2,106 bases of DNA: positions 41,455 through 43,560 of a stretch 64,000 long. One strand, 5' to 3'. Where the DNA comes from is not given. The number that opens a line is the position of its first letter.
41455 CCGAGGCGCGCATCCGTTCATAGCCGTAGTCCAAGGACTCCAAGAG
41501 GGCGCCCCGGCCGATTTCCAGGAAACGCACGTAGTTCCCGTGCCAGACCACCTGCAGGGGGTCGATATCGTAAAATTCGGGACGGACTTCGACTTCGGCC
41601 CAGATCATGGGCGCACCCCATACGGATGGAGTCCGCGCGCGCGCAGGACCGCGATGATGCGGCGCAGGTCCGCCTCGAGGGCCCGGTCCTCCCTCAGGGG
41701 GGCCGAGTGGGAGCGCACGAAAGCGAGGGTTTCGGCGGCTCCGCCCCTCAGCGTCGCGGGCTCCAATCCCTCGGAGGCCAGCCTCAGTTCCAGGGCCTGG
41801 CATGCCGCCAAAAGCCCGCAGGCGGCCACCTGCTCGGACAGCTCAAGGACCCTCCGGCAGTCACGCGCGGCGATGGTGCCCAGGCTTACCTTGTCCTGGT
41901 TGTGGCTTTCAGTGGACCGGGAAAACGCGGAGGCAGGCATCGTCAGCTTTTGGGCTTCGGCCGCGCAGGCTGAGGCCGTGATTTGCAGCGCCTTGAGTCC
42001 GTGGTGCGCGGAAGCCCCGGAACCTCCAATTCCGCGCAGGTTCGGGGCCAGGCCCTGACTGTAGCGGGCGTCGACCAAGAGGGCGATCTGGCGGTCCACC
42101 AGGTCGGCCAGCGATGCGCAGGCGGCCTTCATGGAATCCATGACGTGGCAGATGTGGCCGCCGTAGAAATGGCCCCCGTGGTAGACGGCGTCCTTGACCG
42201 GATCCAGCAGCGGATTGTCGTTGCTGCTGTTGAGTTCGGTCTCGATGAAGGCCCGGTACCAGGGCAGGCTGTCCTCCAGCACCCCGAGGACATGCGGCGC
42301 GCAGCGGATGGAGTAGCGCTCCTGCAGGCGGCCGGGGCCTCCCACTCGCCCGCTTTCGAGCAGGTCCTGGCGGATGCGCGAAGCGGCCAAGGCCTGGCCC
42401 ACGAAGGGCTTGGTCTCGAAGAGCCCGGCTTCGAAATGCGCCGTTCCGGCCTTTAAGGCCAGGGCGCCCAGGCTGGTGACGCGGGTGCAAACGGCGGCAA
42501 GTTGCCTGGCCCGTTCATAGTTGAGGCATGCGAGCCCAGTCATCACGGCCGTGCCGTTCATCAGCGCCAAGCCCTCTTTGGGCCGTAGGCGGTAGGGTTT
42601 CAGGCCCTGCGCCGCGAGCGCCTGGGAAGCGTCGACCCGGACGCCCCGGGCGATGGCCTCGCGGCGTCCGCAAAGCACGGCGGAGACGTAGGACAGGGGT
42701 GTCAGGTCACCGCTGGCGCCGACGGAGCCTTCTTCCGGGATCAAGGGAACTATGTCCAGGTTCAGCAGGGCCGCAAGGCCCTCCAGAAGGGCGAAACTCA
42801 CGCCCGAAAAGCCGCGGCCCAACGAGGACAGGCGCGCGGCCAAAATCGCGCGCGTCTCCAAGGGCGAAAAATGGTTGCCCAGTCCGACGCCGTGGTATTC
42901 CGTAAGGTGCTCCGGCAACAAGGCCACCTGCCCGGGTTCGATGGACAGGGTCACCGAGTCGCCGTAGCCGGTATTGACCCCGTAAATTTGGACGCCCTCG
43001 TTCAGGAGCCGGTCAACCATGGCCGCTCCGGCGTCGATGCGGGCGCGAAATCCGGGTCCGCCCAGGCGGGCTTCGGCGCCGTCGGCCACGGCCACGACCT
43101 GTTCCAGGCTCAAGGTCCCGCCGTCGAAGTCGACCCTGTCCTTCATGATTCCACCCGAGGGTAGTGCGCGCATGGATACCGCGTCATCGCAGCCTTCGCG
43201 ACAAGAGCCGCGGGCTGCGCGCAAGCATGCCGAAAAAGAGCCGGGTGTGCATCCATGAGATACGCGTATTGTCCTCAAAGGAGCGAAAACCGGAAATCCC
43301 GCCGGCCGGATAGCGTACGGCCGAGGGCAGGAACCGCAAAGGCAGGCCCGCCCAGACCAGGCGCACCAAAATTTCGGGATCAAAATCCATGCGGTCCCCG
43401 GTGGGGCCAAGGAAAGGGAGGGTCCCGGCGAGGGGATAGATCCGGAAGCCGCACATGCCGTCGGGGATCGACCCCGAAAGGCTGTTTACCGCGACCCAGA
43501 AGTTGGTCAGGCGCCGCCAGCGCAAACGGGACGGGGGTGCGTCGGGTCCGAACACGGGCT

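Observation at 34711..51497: Aryl-polyene/flexirubin-type lipid pigment cluster carrying its own TAL-like MIO ammonia-lyase and a flavin-dependent halogenase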

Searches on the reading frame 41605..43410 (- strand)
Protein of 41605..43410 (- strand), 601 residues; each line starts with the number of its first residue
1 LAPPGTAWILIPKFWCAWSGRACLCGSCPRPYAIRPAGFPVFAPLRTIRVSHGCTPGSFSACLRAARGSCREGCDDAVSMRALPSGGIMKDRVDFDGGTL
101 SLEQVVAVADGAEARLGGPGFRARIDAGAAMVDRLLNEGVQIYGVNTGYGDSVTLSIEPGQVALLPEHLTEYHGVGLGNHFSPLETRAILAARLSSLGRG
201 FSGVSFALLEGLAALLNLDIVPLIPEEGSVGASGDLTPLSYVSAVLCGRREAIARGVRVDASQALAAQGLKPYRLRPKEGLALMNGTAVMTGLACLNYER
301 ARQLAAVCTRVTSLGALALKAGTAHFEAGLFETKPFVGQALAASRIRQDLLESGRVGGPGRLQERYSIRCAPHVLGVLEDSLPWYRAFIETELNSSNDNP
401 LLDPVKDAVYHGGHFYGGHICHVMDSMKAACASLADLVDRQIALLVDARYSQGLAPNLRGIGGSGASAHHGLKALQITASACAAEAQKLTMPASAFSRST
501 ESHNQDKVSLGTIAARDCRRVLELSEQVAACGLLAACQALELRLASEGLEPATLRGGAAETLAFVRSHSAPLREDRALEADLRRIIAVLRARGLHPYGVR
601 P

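Call 5: search_protein_families(library=pfam, proteins=[window:41605-43410:-], max_evalue=0.01)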
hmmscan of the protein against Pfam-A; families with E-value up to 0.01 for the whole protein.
window:41605-43410:- (601 aa): 1 family
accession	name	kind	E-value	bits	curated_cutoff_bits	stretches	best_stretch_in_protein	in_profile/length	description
PF00221.24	Lyase_aromatic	-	6.1e-145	483.9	27.3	1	100-548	1-452/466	Aromatic amino acid lyase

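Call 8: search_protein_families(library=ncbifam, proteins=[window:41605-43410:-], max_evalue=0.001)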
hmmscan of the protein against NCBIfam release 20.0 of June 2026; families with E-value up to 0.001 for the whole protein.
window:41605-43410:- (601 aa): 8 families
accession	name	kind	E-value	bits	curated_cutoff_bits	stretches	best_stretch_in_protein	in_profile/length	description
NF041222.1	BagA_FevW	exception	7.3e-117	391.2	1000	2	362-589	290-514/529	bagremycin/ferroverdin biosynthesis tyrosine ammonia-lyase BagA/FevW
TIGR01225.1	hutH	equivalog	1.6e-112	376.6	539.15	1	95-592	3-492/506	histidine ammonia-lyase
NF006871.0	PRK09367.1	subfamily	1.2e-109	367.3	524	1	93-592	4-495/505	histidine ammonia-lyase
TIGR04475.1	Phe_D_beta_mut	equivalog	5.9e-91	305.6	800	2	102-353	12-263/510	phenylalanine aminomutase (D-beta-phenylalanine forming)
TIGR03832.1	Tyr_2_3_mutase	equivalog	7.8e-88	295.2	501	2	95-360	1-267/507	tyrosine 2,3-aminomutase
NF053541.1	FlxA_rubin_TAL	equivalog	2.7e-86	290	700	1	141-590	41-497/498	flexirubin biosynthesis tyrosine ammonia-lyase FlxA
TIGR01226.1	phe_am_lyase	equivalog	1.8e-80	271.1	519.15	1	90-549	30-507/680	phenylalanine ammonia-lyase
TIGR04473.1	taxol_Phe_23mut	exception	1.5e-60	205.2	1250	1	116-549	53-503/687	phenylalanine aminomutase (L-beta-phenylalanine forming)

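Call 11: find_homologous_proteins(query=window:41608-43146:-)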
Query seq(513 aa) (513 aa): 7987 proteins with E <= 0.001 among 8000 candidates; the best 120 are listed.
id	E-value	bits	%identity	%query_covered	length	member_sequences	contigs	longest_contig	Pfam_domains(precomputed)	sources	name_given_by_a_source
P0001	0.0e+0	1116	100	100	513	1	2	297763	PF00221.25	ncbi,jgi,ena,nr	ncbi:MAG TPA: aromatic amino acid ammonia-lyase [bacterium]|jgi:histidine ammonia-lyase|nr:aromatic 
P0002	1.1e-266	904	84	99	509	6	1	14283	PF00221.25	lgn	-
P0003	6.5e-266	901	82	99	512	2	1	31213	PF00221.25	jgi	jgi:histidine ammonia-lyase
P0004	3.1e-262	889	81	99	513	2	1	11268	PF00221.25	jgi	-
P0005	3.8e-249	846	79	99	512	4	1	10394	PF00221.25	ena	-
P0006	1.1e-243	828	78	99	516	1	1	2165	PF00221.25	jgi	-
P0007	9.5e-224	762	72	99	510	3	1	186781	PF00221.25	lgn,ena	-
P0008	7.0e-217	739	-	-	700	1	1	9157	PF00221.25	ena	-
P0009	3.7e-214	730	82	79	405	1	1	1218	PF00221.25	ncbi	ncbi:MAG: HAL/PAL/TAL family ammonia-lyase, partial [bacterium]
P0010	7.0e-207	706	70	98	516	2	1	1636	PF00221.25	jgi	jgi:histidine ammonia-lyase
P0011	2.1e-206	705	68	100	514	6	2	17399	PF00221.25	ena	-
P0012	4.6e-205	700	69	98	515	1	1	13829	PF00221.25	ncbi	-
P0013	1.2e-203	696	68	98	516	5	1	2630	PF00221.25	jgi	jgi:histidine ammonia-lyase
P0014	1.2e-203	696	68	97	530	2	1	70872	PF00221.25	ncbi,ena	-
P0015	8.9e-201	686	66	97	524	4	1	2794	PF00221.25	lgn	-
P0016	7.9e-199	680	63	99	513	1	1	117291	PF00221.25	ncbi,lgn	-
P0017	7.8e-197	673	63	99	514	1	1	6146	PF00221.25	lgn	-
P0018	1.3e-196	673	65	97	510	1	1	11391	PF00221.25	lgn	-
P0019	4.2e-196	671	63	98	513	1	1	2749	PF00221.25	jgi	jgi:histidine ammonia-lyase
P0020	6.8e-195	667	62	98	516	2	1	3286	PF00221.25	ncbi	-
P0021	1.1e-194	666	65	97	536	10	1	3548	PF00221.25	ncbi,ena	-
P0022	2.5e-194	665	63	98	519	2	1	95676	PF00221.25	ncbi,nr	ncbi:MAG: aromatic amino acid lyase family protein [Fibrobacteres bacterium]|nr:aromatic amino acid 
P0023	1.7e-193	662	64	98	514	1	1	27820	PF00221.25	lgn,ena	-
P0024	2.9e-193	661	62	98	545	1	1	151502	PF00221.25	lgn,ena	-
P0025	4.6e-191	654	64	97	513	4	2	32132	PF00221.25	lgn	-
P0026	1.6e-187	643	64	97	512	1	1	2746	PF00221.25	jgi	jgi:histidine ammonia-lyase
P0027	1.7e-186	639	-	-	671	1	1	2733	PF00221.25,PF07531.20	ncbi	-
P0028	5.0e-178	611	60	99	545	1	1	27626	PF00221.25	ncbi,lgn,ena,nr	ncbi:MAG TPA: aromatic amino acid ammonia-lyase [Fibrobacteria bacterium]|nr:aromatic amino acid amm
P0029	3.0e-173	595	58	98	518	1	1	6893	PF00221.25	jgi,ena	-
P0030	2.6e-172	592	58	98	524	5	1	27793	PF00221.25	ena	-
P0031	6.8e-172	591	59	93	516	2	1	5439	PF00221.25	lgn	-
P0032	8.4e-172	591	59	93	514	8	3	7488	PF00221.25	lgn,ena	-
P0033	2.1e-171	589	59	98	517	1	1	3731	PF00221.25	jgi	-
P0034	4.5e-171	588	58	99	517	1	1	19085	PF00221.25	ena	-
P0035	6.2e-171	588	57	96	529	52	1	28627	PF00221.25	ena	-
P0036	6.3e-171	588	57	98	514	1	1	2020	PF00221.25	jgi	jgi:histidine ammonia-lyase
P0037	9.6e-171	587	58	98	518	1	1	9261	PF00221.25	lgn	-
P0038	1.6e-170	586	59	98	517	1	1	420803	PF00221.25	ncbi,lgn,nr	ncbi:MAG: aromatic amino acid lyase [Burkholderiales bacterium]|nr:aromatic amino acid lyase [Burkho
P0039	3.0e-170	586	58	98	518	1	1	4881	PF00221.25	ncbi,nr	ncbi:MAG TPA: aromatic amino acid ammonia-lyase [Janthinobacterium sp.]|nr:aromatic amino acid ammon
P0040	4.0e-170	585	58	95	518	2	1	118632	PF00221.25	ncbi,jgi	-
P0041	4.3e-170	585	60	93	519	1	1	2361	PF00221.25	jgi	jgi:histidine ammonia-lyase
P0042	5.2e-170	585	56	98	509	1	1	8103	PF00221.25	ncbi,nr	ncbi:MAG: aromatic amino acid lyase [Proteobacteria bacterium]|nr:aromatic amino acid lyase [Pseudom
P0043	5.3e-170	585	57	98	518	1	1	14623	PF00221.25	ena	-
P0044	5.5e-170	585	59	93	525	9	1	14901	PF00221.25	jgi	jgi:histidine ammonia-lyase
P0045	7.0e-170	584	57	98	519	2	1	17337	PF00221.25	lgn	-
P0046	8.0e-170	584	57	98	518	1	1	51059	PF00221.25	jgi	jgi:histidine ammonia-lyase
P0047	1.4e-169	583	57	99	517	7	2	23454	PF00221.25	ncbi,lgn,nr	ncbi:MAG: aromatic amino acid lyase [Acidobacteria bacterium]|nr:aromatic amino acid lyase [Acidobac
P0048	2.2e-169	583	57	98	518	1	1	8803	PF00221.25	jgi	jgi:histidine ammonia-lyase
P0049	2.4e-169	583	57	98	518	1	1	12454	PF00221.25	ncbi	-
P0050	2.6e-169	582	58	98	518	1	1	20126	PF00221.25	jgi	jgi:histidine ammonia-lyase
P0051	2.8e-169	582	58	98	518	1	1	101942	PF00221.25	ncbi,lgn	ncbi:histidine ammonia-lyase [Oxalobacteraceae bacterium GrIS 1.11]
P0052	3.4e-169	582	59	98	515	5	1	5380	PF00221.25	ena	-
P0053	3.8e-169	582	57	99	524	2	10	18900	PF00221.25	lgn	-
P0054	4.2e-169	582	57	99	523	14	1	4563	PF00221.25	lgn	-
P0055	4.2e-169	582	57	98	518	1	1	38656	PF00221.25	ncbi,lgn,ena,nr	ncbi:MAG TPA: histidine ammonia-lyase [Oxalobacteraceae bacterium]|nr:histidine ammonia-lyase [Oxalo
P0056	4.6e-169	582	59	98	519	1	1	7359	PF00221.25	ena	-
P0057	5.4e-169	581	57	98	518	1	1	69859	PF00221.25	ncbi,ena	-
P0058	5.7e-169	581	55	99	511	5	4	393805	PF00221.25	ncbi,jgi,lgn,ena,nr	ncbi:MAG: histidine ammonia-lyase protein [Marinobacter sp. T13-3]|jgi:histidine ammonia-lyase|nr:MA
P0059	5.8e-169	581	58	98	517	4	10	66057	PF00221.25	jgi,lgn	jgi:histidine ammonia-lyase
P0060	6.0e-169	581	55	99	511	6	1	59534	PF00221.25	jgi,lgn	-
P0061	7.1e-169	581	57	98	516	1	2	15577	PF00221.25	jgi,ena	jgi:histidine ammonia-lyase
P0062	7.4e-169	581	57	99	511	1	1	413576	PF00221.25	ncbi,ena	-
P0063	8.5e-169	581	59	98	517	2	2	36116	PF00221.25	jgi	jgi:histidine ammonia-lyase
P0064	8.9e-169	581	59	97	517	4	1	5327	PF00221.25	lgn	-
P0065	9.8e-169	581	57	98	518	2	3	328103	PF00221.25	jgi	jgi:histidine ammonia-lyase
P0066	1.0e-168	580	58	93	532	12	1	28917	PF00221.25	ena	-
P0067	1.1e-168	580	56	98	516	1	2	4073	PF00221.25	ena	-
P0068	1.1e-168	580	56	99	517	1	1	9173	PF00221.25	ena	-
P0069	1.1e-168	580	59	94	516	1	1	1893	PF00221.25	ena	-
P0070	1.1e-168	580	57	98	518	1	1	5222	PF00221.25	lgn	-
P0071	1.2e-168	580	59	93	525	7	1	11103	PF00221.25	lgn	-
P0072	1.3e-168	580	58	99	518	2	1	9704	PF00221.25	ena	-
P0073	1.3e-168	580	57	99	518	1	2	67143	PF00221.25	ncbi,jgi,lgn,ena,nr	ncbi:MAG TPA: histidine ammonia-lyase [Janthinobacterium sp.]|nr:histidine ammonia-lyase [Janthinoba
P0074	1.3e-168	580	57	98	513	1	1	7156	PF00221.25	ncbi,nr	ncbi:phenylalanine ammonia-lyase/histidase family protein [Oxalobacteraceae bacterium IMCC9480]|nr:p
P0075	1.4e-168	580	58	98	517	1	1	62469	PF00221.25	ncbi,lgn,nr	ncbi:MAG TPA: aromatic amino acid ammonia-lyase [Chiayiivirga sp.]|nr:aromatic amino acid ammonia-ly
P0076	1.5e-168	580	57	98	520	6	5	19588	PF00221.25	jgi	jgi:histidine ammonia-lyase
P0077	1.5e-168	580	57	98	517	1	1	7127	PF00221.25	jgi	jgi:histidine ammonia-lyase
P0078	1.7e-168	580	58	100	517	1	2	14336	PF00221.25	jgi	jgi:histidine ammonia-lyase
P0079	1.8e-168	580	58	98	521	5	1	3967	PF00221.25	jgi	jgi:histidine ammonia-lyase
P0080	1.9e-168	580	57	97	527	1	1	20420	PF00221.25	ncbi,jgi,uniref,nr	ncbi:histidine ammonia-lyase [Rhodoferax sp.]|uniref:HAL/PAL/TAL family ammonia-lyase n=1 Tax=Rhodof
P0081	2.0e-168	580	56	99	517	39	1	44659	PF00221.25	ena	-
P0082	2.2e-168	579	56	99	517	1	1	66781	PF00221.25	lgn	-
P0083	2.2e-168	579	56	99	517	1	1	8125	PF00221.25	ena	-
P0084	2.2e-168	579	58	98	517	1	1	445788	PF00221.25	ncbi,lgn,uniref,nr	ncbi:HAL/PAL/TAL family ammonia-lyase [Pseudoxanthomonas dokdonensis]|uniref:tyrosine ammonia-lyase 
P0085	2.5e-168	579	60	89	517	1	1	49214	PF00221.25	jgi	jgi:histidine ammonia-lyase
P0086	2.5e-168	579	58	98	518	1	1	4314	PF00221.25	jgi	jgi:histidine ammonia-lyase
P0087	2.9e-168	579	57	99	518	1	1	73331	PF00221.25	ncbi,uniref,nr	ncbi:aromatic amino acid ammonia-lyase [Janthinobacterium sp.]|uniref:HAL/PAL/TAL family ammonia-lya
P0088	3.3e-168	579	58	98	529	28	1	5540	PF00221.25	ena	-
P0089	3.5e-168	579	56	98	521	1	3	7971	PF00221.25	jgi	jgi:histidine ammonia-lyase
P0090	3.5e-168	579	59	98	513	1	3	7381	PF00221.25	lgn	-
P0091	3.9e-168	579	57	99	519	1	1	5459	PF00221.25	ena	-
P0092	4.5e-168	578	57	98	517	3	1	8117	PF00221.25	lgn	-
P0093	4.5e-168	578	58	98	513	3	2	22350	PF00221.25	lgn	-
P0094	4.8e-168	578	60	89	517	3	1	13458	PF00221.25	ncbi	-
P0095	5.1e-168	578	57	98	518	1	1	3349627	PF00221.25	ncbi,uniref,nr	ncbi:HAL/PAL/TAL family ammonia-lyase [Noviherbaspirillum saxi]|uniref:tyrosine ammonia-lyase n=1 Ta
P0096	5.2e-168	578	57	98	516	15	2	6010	PF00221.25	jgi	jgi:histidine ammonia-lyase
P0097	5.4e-168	578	56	98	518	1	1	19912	PF00221.25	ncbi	ncbi:MAG: aromatic amino acid ammonia-lyase [Nitrosospira sp.]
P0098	6.0e-168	578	57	97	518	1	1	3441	PF00221.25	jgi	jgi:histidine ammonia-lyase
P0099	6.5e-168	578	57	99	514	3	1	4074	PF00221.25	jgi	-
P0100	6.9e-168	578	55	98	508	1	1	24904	PF00221.25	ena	-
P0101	7.0e-168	578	56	97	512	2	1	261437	PF00221.25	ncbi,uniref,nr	ncbi:histidine ammonia-lyase [Pseudomaricurvus sp. HS19]|uniref:HAL/PAL/TAL family ammonia-lyase n=1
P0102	7.2e-168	578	58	99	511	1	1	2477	PF00221.25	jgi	jgi:histidine ammonia-lyase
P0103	7.7e-168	578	59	95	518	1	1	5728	PF00221.25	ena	-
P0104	7.9e-168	578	57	98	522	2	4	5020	PF00221.25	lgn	-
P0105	8.0e-168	578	56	99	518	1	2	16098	PF00221.25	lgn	-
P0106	9.0e-168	577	59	97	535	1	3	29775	PF00221.25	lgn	-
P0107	9.3e-168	577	57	98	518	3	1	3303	PF00221.25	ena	-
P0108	9.5e-168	577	57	98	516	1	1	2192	PF00221.25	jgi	jgi:histidine ammonia-lyase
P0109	1.0e-167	577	57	98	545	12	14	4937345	PF00221.25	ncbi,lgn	-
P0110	1.1e-167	577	57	97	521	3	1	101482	PF00221.25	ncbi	-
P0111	1.1e-167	577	57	98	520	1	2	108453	PF00221.25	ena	-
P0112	1.2e-167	577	57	98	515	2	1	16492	PF00221.25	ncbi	ncbi:MAG: HAL/PAL/TAL family ammonia-lyase [Gammaproteobacteria bacterium]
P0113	1.2e-167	577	56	98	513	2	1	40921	PF00221.25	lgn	-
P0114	1.3e-167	577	56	99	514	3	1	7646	PF00221.25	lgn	-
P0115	1.3e-167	577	55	99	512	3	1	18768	PF00221.25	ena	-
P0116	1.3e-167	577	58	99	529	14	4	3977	PF00221.25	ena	-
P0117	1.6e-167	577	58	97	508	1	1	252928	PF00221.25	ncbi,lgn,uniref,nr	ncbi:HAL/PAL/TAL family ammonia-lyase [Andreprevotia chitinilytica]|uniref:HAL/PAL/TAL family ammoni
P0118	1.6e-167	577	56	99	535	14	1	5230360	PF00221.25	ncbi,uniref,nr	ncbi:histidine ammonia-lyase [Glaciimonas sp. PAMC28666]|uniref:HAL/PAL/TAL family ammonia-lyase n=1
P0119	1.7e-167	576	55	99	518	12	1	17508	PF00221.25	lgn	-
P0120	1.8e-167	576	57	98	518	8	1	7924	PF00221.25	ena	-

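Call 12: find_related_loci(query=P0001, collection=genome_contigs, flank=10000)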
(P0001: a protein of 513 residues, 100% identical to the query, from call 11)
Query P0001 (513 aa) in genome_contigs; peptide patterns used: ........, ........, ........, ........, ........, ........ (x = any residue, [..] = any of these).
600 stretches matched a pattern (row limit reached: there are more); 424 encode a relative of the query (tblastn E <= 1e-3); the best 80 are kept; 80 distinct loci.
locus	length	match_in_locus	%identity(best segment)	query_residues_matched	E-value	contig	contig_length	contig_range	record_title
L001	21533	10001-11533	58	5-509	1e-176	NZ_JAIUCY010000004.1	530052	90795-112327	Herbaspirillum sp. alder98 NODE_4_length_530052_cov_66.988061, whole genome shotgun sequence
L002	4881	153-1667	58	5-509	0e+0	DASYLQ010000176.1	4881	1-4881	MAG TPA_asm: Janthinobacterium sp. isolate SMAG_U4352 k141_3103147, whole genome shotgun sequence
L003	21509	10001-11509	57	7-509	3e-174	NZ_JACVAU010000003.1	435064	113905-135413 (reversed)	Pseudoxanthomonas sp. PXM03 NODE_3_length_435064_cov_41.152965, whole genome shotgun sequence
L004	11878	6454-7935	57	5-498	1e-173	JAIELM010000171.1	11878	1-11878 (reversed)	MAG: Undibacterium sp. isolate co.spades.CONCOCT.1kb_053 c_000000000035, whole genome shotgun sequence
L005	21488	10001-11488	59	7-502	3e-172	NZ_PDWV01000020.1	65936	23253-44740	Pseudoxanthomonas mexicana strain DSM 17121 NODE_20_length_65938_cov_7.49812, whole genome shotgun sequence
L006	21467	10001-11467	57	5-493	6e-172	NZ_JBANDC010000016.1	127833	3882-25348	Collimonas rhizosphaerae strain H4R21 EFN1FPJHJ, whole genome shotgun sequence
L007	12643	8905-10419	56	5-509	7e-172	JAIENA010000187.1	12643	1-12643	MAG: Burkholderiaceae bacterium isolate co.spades.DASTOOL.1kb_009 c_000000431048, whole genome shotgun sequence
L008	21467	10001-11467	58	5-493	1e-171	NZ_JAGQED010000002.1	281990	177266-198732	Collimonas antrihumi strain DSM 104040 NODE_2_length_281990_cov_36.529658, whole genome shotgun sequence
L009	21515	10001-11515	56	5-509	2e-171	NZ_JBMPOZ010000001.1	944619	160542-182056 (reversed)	Undibacterium sp. Ji83W NODE_1_length_944619_cov_34.803091_1, whole genome shotgun sequence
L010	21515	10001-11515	57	5-509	3e-171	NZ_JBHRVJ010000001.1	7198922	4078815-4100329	Rugamonas sp. CCM 8940 GCM70018930_2, whole genome shotgun sequence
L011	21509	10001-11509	58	7-509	3e-171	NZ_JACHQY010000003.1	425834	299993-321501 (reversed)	Stenotrophomonas lacuserhaii strain K32 NODE_3, whole genome shotgun sequence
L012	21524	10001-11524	56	5-512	9e-171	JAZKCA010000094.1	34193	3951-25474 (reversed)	MAG: Pseudomonadota bacterium isolate ADI_H3L2_122-bin013 ADIH3L2_B013_0_000000000094, whole genome shotgun sequence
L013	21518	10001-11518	57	5-510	5e-171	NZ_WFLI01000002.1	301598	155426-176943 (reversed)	Janthinobacterium violaceinigrum strain FT13W NODE_2_length_301598_cov_27.677631_2, whole genome shotgun sequence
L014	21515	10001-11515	57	5-509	9e-171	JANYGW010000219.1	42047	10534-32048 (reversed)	MAG: Massilia sp. isolate 341R_metabinner_93_sub 341R_k141_807822, whole genome shotgun sequence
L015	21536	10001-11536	54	3-513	7e-171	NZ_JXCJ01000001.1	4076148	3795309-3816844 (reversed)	Gilvimarinus agarilyticus strain JEA5 scaffold1, whole genome shotgun sequence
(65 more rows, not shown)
